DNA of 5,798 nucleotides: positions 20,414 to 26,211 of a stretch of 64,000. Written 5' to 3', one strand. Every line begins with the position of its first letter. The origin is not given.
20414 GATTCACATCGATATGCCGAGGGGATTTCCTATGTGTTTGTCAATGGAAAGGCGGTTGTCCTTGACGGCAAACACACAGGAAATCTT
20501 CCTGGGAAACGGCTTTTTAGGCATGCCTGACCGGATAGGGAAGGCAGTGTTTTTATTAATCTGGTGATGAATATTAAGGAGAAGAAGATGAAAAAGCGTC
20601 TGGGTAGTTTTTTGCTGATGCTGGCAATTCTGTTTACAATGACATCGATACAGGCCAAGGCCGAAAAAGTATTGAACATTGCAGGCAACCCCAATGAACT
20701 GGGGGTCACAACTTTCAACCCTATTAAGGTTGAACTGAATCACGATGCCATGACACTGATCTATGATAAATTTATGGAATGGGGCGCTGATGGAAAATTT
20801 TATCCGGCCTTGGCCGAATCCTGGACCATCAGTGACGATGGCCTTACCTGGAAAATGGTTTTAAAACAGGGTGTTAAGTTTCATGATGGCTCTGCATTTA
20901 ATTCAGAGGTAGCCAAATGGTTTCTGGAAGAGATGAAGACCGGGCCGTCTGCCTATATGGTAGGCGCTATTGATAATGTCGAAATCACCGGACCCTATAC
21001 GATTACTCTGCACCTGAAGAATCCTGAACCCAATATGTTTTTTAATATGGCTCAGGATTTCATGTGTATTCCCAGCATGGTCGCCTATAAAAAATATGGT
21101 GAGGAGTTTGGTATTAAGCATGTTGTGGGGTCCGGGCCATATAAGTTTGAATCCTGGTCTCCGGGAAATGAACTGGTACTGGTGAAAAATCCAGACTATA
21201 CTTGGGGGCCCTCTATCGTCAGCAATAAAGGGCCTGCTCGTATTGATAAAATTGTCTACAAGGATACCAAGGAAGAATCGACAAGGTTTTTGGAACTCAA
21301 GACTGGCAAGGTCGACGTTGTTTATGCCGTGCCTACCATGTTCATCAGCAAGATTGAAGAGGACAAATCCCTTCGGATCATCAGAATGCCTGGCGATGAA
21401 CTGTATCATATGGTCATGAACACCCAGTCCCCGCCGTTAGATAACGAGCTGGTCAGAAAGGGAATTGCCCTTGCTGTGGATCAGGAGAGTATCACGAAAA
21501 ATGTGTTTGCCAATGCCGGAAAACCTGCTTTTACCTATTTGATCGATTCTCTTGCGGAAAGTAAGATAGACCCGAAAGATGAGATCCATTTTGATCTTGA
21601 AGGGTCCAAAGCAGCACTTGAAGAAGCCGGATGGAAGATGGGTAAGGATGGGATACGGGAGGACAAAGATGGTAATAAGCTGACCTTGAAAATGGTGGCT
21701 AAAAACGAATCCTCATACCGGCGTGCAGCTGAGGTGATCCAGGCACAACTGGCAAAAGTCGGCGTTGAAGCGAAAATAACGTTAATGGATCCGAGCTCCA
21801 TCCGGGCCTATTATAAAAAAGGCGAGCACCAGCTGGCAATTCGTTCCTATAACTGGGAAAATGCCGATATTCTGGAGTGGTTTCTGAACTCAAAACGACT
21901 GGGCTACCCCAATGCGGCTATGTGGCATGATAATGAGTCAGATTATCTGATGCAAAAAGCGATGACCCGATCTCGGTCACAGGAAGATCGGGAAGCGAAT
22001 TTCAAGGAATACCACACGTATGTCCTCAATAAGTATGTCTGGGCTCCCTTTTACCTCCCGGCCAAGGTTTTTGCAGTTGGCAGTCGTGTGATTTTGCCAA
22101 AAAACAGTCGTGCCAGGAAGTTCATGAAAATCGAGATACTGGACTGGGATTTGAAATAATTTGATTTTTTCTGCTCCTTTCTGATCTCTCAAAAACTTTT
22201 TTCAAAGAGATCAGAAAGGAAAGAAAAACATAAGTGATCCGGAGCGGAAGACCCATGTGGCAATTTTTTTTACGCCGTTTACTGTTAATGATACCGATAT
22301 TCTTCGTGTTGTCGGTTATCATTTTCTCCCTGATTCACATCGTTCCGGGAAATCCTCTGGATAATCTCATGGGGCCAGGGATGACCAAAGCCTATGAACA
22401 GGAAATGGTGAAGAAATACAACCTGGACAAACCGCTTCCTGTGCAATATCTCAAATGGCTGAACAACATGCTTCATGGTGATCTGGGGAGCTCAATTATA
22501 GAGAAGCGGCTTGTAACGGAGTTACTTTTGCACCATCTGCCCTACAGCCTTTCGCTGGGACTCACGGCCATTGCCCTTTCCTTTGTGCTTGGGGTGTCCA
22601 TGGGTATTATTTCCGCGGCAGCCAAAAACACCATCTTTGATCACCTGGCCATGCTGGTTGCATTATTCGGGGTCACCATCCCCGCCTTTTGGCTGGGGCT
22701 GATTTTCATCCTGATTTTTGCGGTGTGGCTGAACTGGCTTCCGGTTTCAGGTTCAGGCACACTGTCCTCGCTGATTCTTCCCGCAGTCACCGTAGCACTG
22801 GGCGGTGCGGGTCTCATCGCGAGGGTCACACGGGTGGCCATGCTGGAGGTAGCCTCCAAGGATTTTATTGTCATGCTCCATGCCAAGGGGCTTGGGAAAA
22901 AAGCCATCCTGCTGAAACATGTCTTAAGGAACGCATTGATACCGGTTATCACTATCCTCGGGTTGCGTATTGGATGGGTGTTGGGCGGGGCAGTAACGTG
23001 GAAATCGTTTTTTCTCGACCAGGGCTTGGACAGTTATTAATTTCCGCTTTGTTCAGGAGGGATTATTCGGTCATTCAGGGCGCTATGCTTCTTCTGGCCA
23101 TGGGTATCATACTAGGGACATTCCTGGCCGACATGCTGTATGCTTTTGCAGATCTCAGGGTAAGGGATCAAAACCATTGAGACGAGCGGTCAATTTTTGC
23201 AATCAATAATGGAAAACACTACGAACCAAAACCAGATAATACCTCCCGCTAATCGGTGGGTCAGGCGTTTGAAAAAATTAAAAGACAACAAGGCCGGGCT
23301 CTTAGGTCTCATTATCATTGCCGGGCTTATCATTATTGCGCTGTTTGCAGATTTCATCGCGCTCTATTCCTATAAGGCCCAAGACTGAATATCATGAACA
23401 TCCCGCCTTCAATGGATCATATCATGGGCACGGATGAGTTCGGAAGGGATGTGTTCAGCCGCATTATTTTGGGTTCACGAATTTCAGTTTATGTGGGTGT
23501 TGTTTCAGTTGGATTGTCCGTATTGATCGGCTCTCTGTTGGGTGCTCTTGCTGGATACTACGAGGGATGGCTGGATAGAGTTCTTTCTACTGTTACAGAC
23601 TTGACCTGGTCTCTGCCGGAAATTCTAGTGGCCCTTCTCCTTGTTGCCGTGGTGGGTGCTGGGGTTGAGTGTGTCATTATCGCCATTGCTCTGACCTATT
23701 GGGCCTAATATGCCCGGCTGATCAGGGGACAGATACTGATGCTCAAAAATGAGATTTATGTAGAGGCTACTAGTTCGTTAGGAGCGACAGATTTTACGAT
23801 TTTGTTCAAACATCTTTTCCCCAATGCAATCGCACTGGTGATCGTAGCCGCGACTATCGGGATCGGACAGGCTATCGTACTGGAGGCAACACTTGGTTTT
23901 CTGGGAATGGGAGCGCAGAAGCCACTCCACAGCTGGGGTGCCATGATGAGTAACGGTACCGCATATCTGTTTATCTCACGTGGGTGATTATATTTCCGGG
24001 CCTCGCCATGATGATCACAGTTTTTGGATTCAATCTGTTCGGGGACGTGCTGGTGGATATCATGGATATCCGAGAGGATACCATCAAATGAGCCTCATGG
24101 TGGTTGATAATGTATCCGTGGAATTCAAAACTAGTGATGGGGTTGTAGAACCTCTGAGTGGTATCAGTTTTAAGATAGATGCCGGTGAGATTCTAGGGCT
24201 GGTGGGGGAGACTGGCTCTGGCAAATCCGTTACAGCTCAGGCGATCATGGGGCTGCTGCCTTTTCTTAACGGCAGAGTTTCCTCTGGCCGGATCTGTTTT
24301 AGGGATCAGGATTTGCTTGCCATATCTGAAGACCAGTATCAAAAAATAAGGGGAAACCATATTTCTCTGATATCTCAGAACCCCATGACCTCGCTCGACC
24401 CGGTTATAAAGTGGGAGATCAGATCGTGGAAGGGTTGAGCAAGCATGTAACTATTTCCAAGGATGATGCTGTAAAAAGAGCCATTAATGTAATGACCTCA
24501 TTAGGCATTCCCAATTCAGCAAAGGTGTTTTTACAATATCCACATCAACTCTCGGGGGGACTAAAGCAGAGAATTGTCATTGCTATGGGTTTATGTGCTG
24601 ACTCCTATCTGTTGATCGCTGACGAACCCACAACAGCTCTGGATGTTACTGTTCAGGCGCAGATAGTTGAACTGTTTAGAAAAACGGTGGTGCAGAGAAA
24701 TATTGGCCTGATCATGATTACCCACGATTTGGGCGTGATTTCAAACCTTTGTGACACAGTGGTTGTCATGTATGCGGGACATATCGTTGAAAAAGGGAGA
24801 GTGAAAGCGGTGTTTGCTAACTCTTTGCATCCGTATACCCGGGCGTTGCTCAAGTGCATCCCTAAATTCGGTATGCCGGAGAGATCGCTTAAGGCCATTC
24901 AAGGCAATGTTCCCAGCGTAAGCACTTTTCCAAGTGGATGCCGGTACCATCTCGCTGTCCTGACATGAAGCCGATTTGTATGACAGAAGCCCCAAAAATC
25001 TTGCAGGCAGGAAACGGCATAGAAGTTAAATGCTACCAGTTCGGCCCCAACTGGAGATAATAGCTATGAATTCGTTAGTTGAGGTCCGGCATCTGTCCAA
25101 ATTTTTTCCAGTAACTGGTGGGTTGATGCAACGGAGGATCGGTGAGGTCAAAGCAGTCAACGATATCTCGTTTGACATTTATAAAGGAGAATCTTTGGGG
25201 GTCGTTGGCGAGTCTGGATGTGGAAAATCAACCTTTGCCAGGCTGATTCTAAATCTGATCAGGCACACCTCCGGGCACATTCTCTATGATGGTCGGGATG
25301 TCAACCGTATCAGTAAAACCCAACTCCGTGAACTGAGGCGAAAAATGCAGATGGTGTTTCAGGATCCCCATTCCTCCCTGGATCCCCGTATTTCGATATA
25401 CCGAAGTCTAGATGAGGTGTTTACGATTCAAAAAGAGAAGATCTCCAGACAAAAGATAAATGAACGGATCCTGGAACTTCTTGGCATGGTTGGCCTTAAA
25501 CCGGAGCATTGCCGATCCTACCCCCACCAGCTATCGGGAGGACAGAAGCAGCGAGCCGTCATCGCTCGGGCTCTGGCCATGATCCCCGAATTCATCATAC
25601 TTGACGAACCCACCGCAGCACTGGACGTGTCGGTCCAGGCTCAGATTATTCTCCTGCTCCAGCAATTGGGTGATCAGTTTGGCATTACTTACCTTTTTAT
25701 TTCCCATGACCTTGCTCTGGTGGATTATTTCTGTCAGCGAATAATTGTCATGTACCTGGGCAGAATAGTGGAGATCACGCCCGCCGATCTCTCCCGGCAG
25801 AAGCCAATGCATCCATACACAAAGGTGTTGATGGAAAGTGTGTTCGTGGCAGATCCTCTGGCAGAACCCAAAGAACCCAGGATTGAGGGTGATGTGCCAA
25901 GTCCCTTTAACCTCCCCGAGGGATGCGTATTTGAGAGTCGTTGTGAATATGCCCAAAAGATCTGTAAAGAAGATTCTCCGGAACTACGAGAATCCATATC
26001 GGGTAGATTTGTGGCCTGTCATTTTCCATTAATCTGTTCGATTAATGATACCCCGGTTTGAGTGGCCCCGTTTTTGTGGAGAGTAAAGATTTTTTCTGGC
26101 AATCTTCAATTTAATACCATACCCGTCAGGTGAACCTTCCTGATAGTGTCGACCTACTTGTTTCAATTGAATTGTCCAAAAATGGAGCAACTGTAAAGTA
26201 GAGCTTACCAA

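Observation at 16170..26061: D-amino-acid/peptide catabolic operon resembling a variant acetylation-racemisation pathway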

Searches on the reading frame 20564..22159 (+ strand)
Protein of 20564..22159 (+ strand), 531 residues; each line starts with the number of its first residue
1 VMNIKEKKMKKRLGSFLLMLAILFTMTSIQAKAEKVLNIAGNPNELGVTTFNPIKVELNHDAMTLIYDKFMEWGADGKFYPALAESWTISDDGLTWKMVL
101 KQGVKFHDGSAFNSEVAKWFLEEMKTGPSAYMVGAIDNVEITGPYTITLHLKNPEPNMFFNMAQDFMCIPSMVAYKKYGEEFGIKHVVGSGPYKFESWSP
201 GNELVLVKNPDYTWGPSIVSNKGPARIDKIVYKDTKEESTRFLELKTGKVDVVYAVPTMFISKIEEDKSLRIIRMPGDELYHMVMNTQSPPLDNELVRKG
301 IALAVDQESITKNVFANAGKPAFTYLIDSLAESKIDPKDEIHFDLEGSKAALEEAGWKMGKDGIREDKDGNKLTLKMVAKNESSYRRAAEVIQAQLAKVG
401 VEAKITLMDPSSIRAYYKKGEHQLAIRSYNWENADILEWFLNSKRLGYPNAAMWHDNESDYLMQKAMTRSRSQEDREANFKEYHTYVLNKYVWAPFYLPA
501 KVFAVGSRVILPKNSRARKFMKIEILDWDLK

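Call 4: search_protein_families(library=pfam, proteins=[window:20564-22159:+])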
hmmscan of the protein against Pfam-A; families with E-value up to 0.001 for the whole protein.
window:20564-22159:+ (531 aa): 1 family
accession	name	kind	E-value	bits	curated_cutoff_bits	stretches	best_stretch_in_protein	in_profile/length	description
PF00496.27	SBP_bac_5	-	6.5e-84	282.6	32.4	1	78-435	1-352/368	Bacterial extracellular solute-binding proteins, family 5 Middle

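Call 5: search_protein_families(library=ncbifam, proteins=[window:20564-22159:+])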
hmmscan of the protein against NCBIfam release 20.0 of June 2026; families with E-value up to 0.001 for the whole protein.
window:20564-22159:+ (531 aa): 12 families
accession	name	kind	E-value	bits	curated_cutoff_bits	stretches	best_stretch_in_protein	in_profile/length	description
TIGR02294.1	nickel_nikA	equivalog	3.3e-53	181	393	1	62-468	31-439/501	nickel ABC transporter substrate-binding protein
TIGR04028.1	SBP_KPN_01854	hypoth_equivalog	3.9e-43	147.8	468.5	1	80-509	45-490/509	TIGR04028 family ABC transporter substrate-binding protein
NF047575.1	opine_bind_CntA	exception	1.6e-42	145.8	800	1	52-425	51-429/535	staphylopine-dependent metal ABC transporter substrate-binding lipoprotein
NF045468.1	Opp5A_nikA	equivalog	5e-42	144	600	1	74-506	52-466/488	nickel ABC transporter substrate-binding protein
NF011942.0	PRK15413.1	equivalog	9.9e-40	136.7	594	1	15-427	8-403/512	glutathione ABC transporter substrate-binding protein GsiB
NF043070.1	DppA_dipep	equivalog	4.6e-33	114.6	1005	2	134-441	150-445/535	dipeptide ABC transporter periplasmic-binding protein DppA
NF045467.1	Opp4A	equivalog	2.2e-32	112.1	650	1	34-509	34-538/556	oligopeptide ABC transporter substrate-binding protein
NF011689.0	PRK15109.1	equivalog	6.8e-25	87.7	560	1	134-471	155-483/547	ABC transporter substrate-binding protein SapA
NF011684.0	PRK15104.1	equivalog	1.1e-14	54.1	947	1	144-484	167-496/543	oligopeptide ABC transporter substrate-binding protein OppA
NF007287.0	PRK09755.1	equivalog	1.6e-11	43.7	1098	1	48-470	43-475/535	ABC transporter substrate-binding protein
NF010149.0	PRK13626.1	equivalog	9.3e-06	24.6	476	1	76-196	161-274/552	HTH-type transcriptional regulator SgrR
NF043077.1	MMSYN1_0169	equivalog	0.00074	18.1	650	0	144-238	265-361/896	oligopeptide ABC transporter substrate-binding protein OppA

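Call 66: search_solved_structures(query=window:20564-22159:+, max_evalue=1e-25)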
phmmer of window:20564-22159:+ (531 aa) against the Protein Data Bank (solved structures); distinct sequences matched with E-value up to 1e-25: 28.
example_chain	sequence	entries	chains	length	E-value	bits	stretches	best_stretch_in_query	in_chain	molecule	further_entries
5u4o_A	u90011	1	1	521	5.2e-39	137.4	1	66-483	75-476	ABC transporter substrate-binding protein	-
1uqw_A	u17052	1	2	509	2.2e-35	125.5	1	72-498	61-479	PUTATIVE BINDING PROTEIN YLIB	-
8efz_A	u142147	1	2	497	5.7e-35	124.1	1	52-487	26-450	Extracellular solute-binding protein family 5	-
4oer_A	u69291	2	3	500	2.1e-34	122.2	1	61-431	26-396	NikA protein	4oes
8z1y_F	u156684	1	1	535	2.9e-32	115.2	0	138-440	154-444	Dipeptide-binding protein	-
7kz8_A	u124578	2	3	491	6.9e-32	113.9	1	48-437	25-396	Peptide/nickel transport system substrate-binding protein AapF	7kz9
8z1z_F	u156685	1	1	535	7.9e-32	113.7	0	138-440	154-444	Dipeptide-binding protein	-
6hlx_A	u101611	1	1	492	1.2e-31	113.1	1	66-487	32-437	AgaA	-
1dpe_A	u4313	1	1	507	3e-31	111.8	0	138-441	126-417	DIPEPTIDE-BINDING PROTEIN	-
1dpp_A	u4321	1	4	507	3.4e-31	111.7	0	138-440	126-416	DIPEPTIDE BINDING PROTEIN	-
3tpa_A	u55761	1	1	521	7.1e-31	110.6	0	136-467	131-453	Heme-binding protein A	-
5f1q_A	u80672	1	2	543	6.1e-30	107.5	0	135-466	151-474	Periplasmic dipeptide transport protein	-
9pl3_A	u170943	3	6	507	1.8e-29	105.9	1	63-469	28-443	Peptide ABC transporter, peptide-binding protein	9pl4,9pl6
5yh8_A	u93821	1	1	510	2.2e-29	105.6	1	59-425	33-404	Nickel ABC transporter substrate-binding protein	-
5yh5_A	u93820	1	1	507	2.2e-29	105.6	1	59-425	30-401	Nickel ABC transporter substrate-binding protein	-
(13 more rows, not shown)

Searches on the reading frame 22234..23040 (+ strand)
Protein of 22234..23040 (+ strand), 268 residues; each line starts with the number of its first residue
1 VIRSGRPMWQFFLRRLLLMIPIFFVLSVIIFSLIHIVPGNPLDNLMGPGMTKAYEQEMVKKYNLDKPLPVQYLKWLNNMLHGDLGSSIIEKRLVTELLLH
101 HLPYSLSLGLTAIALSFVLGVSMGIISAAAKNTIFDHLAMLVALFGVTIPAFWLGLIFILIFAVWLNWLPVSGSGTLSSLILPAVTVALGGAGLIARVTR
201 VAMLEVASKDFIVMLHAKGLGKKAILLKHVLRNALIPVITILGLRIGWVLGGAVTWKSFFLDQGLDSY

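Call 4: search_protein_families(library=pfam, proteins=[window:22234-23040:+])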
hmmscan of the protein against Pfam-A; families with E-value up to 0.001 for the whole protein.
window:22234-23040:+ (268 aa): 2 families
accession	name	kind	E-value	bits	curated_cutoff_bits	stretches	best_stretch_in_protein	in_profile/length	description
PF00528.27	BPD_transp_1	-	1.5e-25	90.4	26.4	1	120-266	1-138/184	Binding-protein-dependent transport system inner membrane component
PF19300.4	BPD_transp_1_N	-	2.9e-10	40.8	23.8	1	8-91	1-96/114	Binding-prot-dependent transport system membrane comp, N-term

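Call 5: search_protein_families(library=ncbifam, proteins=[window:22234-23040:+])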
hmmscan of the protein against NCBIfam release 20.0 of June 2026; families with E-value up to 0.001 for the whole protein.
window:22234-23040:+ (268 aa): 17 families
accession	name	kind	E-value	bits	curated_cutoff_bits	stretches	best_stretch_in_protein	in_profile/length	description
NF045470.1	Opp2B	equivalog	2.8e-71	240.2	350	1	15-265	1-254/300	nickel ABC transporter permease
NF045469.1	Opp1B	equivalog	2.9e-59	201.1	380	1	8-264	1-260/307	nickel/cobalt ABC transporter permease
NF011661.0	PRK15081.1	equivalog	3.1e-59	201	463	1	8-264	1-257/306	glutathione ABC transporter permease GsiC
NF007677.0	PRK10352.1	equivalog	1.4e-58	198.5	433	1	8-265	1-261/314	nickel ABC transporter permease subunit NikB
NF045472.1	Opp4B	equivalog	4.5e-58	197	450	1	8-265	1-273/319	oligopeptide ABC transporter permease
TIGR02789.1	nickel_nikB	equivalog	4.7e-58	197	447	1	8-263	1-259/314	nickel ABC transporter permease subunit NikB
NF045471.1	Opp3B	equivalog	1.4e-56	192.2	480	1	8-260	1-252/308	oligopeptide ABC transporter permease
NF007008.0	PRK09471.1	equivalog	1.3e-50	172.6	388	1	8-260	1-254/306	oligopeptide ABC transporter permease OppB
NF008161.0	PRK10914.1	equivalog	1.5e-48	165.7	590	2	8-173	1-167/339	dipeptide ABC transporter permease DppB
NF011690.0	PRK15110.1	equivalog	1.3e-32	113.6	432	2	10-174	3-146/321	putrescine export ABC transporter permease SapB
NF011712.0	PRK15133.1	subfamily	2.7e-27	95.7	445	1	56-240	87-288/364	microcin C ABC transporter permease YejB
NF043081.1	MMSYN1_0165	equivalog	2.2e-18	66.5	350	1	87-243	160-316/388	oligopeptide ABC transporter permease OppB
NF045476.1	Opp4C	equivalog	7.3e-08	32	350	1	100-244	74-204/278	oligopeptide ABC transporter permease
NF045474.1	Opp2C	equivalog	6.2e-07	29.2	300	1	103-249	40-171/236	nickel transporter permease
NF045473.1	Opp1C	equivalog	4.3e-06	26.3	350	1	93-250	58-200/267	nickel/cobalt ABC transporter permease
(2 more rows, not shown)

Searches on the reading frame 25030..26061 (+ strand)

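Call 4: search_protein_families(library=pfam, proteins=[window:25030-26061:+])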
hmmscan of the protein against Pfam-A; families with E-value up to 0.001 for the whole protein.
window:25030-26061:+ (343 aa): 5 families
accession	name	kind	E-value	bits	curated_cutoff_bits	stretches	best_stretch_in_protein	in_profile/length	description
PF00005.33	ABC_tran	-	8.7e-37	127.2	25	1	43-196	1-137/137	ABC transporter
PF08352.17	oligo_HPY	-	5.1e-16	59.2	27.1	1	247-312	1-65/65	Oligopeptide/dipeptide transporter, C-terminal region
PF02463.25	SMC_N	-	1.1e-06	28.7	40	1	57-217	28-190/220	RecF/RecN/SMC N terminal domain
PF13304.12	AAA_21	-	7.3e-05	23.4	27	0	165-232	235-304/304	AAA domain, putative AbiEii toxin, Type IV TA system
PF13401.12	AAA_22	-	0.00015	22.5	27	1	57-213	9-107/130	AAA domain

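Call 5: search_protein_families(library=ncbifam, proteins=[window:25030-26061:+])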
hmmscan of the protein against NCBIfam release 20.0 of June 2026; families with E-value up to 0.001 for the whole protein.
window:25030-26061:+ (343 aa): 190 families (the best 25 are shown)
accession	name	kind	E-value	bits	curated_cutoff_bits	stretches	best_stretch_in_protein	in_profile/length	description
NF008453.0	PRK11308.1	subfamily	1.9e-102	343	408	1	12-331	8-324/334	dipeptide ABC transporter ATP-binding protein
NF011659.0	PRK15079.1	equivalog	2.1e-97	325.8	540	1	15-330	10-328/334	murein tripeptide/oligopeptide ABC transporter ATP binding protein OppF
NF007613.0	PRK10261.1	equivalog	8.9e-87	291.9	1077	1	10-291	307-588/623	glutathione ABC transporter ATP-binding protein GsiA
NF043071.1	DppF_dipep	equivalog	1.4e-83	281.1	660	1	13-331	10-325/331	dipeptide ABC transporter ATP-binding subunit DppF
TIGR02769.1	nickel_nikE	equivalog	3e-74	249.8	332.55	1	15-277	1-259/265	nickel import ATP-binding protein NikE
NF011713.0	PRK15134.1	equivalog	3.9e-73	246.9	834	1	14-269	273-527/529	microcin C ABC transporter ATP-binding protein YejF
NF043078.1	MMSYN1_0168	equivalog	4.1e-70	237.2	800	3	132-282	457-608/649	oligopeptide ABC transporter ATP-binding protein OppF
NF007739.0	PRK10419.1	subfamily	1.7e-69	234.3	354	1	15-279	2-262/268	nickel ABC transporter ATP-binding protein NikE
NF007010.1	PRK09473.1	subfamily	2.9e-68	230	575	1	36-332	14-313/318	oligopeptide ABC transporter ATP-binding protein OppD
NF008246.0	PRK11022.1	equivalog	6.9e-67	225.8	541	1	39-334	19-318/326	dipeptide ABC transporter ATP-binding protein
NF043079.1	MMSYN1_0167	equivalog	1.1e-56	192.8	740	2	96-318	297-520/561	oligopeptide ABC transporter ATP-binding protein OppD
NF011692.0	PRK15112.1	equivalog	3.9e-54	184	452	1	13-272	2-255/269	putrescine export ABC transporter ATP-binding protein SapF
NF011674.0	PRK15093.1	equivalog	7.7e-54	183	627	1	38-334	18-325/330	putrescine export ABC transporter ATP-binding protein SapD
NF047576.1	opine_ATP_CntF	equivalog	1.3e-52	178.6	385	1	41-270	18-252/264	staphylopine uptake ABC transporter ATP-binding protein CntF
NF047578.1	opine_ATP_CntD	equivalog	8e-52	176.1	380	1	41-270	18-252/266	staphylopine uptake ABC transporter ATP-binding protein CntD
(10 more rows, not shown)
